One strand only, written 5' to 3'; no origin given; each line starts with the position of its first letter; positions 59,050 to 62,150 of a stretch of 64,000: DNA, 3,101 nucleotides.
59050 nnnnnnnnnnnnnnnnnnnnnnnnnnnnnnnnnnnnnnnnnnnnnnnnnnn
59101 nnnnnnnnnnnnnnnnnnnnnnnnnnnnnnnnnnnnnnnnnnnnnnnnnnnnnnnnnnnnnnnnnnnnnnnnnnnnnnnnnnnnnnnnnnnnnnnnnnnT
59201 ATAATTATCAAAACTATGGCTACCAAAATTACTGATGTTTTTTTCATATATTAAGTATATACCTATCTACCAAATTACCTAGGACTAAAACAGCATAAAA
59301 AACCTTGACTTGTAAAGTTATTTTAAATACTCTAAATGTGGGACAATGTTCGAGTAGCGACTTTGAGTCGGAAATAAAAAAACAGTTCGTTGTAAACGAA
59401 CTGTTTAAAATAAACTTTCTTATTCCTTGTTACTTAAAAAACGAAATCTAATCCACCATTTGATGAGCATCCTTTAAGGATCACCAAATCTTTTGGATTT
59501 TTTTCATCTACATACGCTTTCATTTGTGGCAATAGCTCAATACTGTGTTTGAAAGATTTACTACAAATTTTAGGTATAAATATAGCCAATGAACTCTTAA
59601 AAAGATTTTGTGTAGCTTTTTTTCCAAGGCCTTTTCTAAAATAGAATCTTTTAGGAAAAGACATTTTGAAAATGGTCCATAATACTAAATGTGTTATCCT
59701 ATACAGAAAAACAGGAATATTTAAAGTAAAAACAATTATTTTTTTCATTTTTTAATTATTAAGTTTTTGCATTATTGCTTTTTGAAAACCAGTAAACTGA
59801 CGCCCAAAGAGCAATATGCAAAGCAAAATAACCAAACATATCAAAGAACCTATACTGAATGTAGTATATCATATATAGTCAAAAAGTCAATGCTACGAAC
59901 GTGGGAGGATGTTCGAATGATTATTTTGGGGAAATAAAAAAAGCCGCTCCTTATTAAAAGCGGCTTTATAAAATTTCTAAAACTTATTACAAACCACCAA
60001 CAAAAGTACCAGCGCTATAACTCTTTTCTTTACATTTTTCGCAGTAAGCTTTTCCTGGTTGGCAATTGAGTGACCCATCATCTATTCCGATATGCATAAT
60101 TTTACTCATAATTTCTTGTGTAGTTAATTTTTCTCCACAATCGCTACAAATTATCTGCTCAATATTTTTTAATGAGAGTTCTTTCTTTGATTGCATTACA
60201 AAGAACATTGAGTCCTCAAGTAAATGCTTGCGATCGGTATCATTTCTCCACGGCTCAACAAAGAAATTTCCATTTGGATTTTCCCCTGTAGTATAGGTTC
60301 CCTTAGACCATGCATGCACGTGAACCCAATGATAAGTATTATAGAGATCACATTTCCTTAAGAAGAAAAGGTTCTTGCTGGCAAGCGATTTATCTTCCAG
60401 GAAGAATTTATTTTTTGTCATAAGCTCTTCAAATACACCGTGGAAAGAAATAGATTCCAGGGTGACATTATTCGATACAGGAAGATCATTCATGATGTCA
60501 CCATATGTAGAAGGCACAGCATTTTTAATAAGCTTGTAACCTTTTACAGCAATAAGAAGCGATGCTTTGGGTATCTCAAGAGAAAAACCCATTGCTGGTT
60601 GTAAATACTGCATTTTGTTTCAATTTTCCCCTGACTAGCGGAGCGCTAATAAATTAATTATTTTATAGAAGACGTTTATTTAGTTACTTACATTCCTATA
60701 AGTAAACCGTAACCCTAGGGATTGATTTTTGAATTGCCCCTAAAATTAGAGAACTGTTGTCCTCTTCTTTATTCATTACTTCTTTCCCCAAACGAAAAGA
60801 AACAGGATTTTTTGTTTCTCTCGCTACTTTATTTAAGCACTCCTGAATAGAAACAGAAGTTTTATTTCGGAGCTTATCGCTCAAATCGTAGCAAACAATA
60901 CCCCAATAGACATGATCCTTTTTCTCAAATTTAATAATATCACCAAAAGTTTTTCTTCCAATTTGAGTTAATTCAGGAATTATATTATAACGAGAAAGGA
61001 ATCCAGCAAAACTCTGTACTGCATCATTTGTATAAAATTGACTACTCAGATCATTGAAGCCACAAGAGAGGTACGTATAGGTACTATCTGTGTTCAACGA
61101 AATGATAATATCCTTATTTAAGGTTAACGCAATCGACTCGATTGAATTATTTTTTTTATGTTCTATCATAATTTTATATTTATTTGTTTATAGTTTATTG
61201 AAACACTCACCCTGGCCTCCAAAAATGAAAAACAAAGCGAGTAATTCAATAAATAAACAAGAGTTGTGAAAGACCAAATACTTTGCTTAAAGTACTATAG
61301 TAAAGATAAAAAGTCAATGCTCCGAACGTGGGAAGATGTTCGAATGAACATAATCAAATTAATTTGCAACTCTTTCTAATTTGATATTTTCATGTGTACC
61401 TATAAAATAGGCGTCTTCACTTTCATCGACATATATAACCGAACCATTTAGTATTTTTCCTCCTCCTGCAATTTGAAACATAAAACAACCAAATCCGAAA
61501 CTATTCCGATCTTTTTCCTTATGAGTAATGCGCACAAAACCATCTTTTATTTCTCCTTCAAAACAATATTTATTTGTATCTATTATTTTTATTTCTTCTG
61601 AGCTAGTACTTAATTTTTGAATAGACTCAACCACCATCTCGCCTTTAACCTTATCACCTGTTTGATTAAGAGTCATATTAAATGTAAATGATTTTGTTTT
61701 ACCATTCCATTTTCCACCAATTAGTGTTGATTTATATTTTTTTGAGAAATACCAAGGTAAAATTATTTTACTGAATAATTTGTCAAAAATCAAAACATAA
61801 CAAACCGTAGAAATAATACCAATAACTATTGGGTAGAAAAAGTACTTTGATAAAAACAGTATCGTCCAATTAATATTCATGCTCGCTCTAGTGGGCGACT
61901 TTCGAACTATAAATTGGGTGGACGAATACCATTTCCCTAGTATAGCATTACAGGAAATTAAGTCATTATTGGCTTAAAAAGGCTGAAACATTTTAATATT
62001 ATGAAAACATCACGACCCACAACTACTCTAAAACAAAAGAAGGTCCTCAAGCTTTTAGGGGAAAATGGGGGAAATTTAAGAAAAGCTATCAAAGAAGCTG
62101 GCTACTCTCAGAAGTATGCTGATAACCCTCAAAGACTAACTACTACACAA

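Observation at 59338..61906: Recurrent same-orientation intergenic motif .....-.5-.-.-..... delimiting the island gene units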

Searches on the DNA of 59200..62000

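Call 31: search_rna_families(source=window, start=59200, end=62000, threshold=evalue, max_evalue=10, show_alignments=3)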
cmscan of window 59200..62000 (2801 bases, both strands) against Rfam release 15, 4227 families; matches with E-value up to 10: 8.
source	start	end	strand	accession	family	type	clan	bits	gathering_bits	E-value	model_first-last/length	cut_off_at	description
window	59209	59260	+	RF01096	PK-HAV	Cis-reg;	-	27.6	50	1.3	1-56/56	no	HepA virus 3'-terminal pseudoknot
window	59929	60031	-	RF00558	L20_leader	Cis-reg; leader;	-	27.1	58.7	0.017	1-127/127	no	Ribosomal protein L20 leader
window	59931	60002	-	RF02074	STnc240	Gene; sRNA;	-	24.4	55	1.4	1-77/77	no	Enterobacterial sRNA STnc240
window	59934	59993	-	RF01859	Phe_leader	Cis-reg; leader;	-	19.2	55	6.4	1-125/125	no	Phenylalanine leader peptide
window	59937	60018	-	RF02057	STnc40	Gene; sRNA;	-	18.5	45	7.8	1-70/70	no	Salmonella enterica sRNA STnc40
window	59934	60017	-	RF00513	Trp_leader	Cis-reg; leader;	-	18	41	2.9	1-100/100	no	Tryptophan operon leader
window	60768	60803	-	RF01370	CRISPR-DR57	Gene; CRISPR;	-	15.9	39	7.3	1-37/37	no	CRISPR RNA direct repeat element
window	61066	61125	+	RF03149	RAGATH-12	Gene; sRNA;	-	15.9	75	7.4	1-78/78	no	RAGATH-12 RNA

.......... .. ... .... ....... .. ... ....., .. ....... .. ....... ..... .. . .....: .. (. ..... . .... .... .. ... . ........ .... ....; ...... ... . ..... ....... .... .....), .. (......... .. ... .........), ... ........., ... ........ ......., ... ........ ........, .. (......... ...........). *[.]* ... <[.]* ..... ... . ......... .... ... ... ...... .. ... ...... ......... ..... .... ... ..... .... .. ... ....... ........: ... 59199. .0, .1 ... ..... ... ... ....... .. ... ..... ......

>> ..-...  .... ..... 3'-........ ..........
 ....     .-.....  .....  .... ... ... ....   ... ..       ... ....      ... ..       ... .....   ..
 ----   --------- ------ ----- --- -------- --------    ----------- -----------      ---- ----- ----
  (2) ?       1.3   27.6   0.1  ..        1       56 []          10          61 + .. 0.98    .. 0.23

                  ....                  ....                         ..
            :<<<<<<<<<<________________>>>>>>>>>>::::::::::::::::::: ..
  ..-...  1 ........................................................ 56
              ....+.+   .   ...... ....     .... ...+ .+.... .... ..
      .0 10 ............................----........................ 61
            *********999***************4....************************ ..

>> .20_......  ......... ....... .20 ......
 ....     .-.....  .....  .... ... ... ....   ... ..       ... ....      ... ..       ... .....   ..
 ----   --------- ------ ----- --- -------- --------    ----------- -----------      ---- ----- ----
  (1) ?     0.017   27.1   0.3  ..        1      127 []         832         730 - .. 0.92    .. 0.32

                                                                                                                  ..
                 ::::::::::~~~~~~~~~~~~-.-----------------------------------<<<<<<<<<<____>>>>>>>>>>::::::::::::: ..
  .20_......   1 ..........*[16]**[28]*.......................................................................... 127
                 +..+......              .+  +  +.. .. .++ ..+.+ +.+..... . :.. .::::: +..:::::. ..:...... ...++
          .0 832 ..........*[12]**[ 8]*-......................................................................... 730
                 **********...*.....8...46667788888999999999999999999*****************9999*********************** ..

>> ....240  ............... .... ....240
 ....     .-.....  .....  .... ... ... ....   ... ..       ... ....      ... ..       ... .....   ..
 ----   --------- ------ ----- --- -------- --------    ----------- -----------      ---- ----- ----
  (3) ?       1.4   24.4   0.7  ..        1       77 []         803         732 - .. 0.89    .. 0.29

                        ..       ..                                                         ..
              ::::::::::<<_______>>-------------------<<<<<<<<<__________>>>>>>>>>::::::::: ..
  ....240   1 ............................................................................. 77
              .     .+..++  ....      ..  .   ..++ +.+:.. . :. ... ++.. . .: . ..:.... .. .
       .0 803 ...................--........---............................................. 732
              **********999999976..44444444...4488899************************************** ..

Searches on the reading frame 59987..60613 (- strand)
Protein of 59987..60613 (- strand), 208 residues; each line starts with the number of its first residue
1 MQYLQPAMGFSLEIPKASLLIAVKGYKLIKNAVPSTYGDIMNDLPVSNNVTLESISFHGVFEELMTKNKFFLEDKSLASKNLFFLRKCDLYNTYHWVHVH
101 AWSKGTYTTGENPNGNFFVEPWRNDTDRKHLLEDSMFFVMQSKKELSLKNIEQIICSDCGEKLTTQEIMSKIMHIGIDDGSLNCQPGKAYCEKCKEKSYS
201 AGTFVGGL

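Call 11: search_protein_families(library=pfam, proteins=[window:59987-60613:-], max_evalue=0.01)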
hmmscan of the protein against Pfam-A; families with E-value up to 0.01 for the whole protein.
window:59987-60613:- (208 aa): 1 family
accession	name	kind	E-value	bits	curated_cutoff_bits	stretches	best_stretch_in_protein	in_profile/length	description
PF21362.3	Sina_RING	-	0.0041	17.7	29.3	0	182-198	13-29/35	E3 ubiquitin-protein ligase sina/sinah, RING finger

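Call 12: search_protein_families(library=phrogs, proteins=[window:59987-60613:-], max_evalue=0.01)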
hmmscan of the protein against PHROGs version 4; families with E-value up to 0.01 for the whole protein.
window:59987-60613:- (208 aa): 0 families

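Call 14: find_encoding_contigs(protein=window:59987-60613:-, flank=10000, max_places=10)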
Protein window:59987-60613:- (208 aa): no gene with exactly this product is on record in the collection.

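Call 88: search_protein_families(library=padloc, proteins=[window:59987-60613:-], max_evalue=0.001)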
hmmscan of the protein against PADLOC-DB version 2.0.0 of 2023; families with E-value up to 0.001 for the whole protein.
window:59987-60613:- (208 aa): 0 families
